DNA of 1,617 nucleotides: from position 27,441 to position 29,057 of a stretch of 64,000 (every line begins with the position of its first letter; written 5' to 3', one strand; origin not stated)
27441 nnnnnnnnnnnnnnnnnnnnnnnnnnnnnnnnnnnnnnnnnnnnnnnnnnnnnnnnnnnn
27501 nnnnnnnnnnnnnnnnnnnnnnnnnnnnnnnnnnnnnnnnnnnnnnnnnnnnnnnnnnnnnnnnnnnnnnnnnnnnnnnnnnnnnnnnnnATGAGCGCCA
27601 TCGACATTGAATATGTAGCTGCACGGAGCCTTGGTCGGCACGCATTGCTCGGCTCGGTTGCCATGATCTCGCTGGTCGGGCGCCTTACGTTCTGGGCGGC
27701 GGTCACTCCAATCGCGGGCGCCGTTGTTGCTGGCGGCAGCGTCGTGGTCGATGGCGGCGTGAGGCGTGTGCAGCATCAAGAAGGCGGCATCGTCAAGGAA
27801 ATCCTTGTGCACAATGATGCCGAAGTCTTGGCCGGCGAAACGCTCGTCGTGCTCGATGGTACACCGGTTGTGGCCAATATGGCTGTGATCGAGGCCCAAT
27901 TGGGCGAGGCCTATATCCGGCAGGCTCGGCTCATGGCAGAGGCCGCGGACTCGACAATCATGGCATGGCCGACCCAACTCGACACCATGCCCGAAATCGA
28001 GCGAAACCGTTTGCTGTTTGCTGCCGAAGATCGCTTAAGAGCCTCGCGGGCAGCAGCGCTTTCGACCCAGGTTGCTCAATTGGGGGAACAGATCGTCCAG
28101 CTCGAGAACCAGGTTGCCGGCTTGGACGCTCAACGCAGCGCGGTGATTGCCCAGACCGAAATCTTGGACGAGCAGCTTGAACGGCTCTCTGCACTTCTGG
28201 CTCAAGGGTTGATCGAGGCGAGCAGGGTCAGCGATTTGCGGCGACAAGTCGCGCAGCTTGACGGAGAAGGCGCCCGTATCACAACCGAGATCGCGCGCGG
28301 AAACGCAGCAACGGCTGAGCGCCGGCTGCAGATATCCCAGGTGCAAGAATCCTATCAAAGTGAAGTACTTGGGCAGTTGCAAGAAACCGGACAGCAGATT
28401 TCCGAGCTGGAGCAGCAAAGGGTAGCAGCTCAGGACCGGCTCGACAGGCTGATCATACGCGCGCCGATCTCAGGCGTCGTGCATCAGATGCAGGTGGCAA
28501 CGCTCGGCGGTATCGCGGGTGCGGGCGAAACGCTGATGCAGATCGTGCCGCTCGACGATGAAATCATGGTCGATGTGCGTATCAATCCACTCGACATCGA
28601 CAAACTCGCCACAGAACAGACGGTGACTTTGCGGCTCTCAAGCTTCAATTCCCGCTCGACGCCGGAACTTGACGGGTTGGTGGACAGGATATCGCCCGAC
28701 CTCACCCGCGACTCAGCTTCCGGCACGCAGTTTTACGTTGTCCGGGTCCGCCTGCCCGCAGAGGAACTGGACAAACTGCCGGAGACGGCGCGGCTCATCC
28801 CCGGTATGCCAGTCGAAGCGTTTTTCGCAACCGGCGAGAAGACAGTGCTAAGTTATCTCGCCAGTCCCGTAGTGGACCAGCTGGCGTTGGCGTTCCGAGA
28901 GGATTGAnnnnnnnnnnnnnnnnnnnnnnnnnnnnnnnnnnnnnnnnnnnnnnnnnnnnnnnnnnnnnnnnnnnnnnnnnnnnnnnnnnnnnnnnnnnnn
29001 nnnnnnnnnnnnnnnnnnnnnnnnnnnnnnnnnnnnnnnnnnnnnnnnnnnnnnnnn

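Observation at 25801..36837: FixK/FNR boxes in both divergent promoters tie the four transcription units together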

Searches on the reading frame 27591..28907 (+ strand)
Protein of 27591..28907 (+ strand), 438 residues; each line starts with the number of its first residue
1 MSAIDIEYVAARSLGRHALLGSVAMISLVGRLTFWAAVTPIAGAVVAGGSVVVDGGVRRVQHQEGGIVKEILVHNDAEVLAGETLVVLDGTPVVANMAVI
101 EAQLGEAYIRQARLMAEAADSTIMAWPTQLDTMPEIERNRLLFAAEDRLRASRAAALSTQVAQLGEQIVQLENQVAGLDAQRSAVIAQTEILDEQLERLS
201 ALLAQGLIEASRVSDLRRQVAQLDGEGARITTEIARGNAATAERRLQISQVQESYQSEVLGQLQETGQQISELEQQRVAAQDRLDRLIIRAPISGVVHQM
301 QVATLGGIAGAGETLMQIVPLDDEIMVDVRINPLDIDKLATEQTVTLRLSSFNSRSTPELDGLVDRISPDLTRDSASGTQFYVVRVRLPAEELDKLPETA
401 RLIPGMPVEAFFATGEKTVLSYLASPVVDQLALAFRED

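Call 8: search_protein_families(library=pfam, proteins=[window:27591-28907:+])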
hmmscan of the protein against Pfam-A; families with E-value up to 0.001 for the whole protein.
window:27591-28907:+ (438 aa): 1 family
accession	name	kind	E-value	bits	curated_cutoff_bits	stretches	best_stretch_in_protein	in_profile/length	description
PF13437.12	HlyD_3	-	1.5e-16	61.5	22.2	1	289-398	2-99/106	HlyD family secretion protein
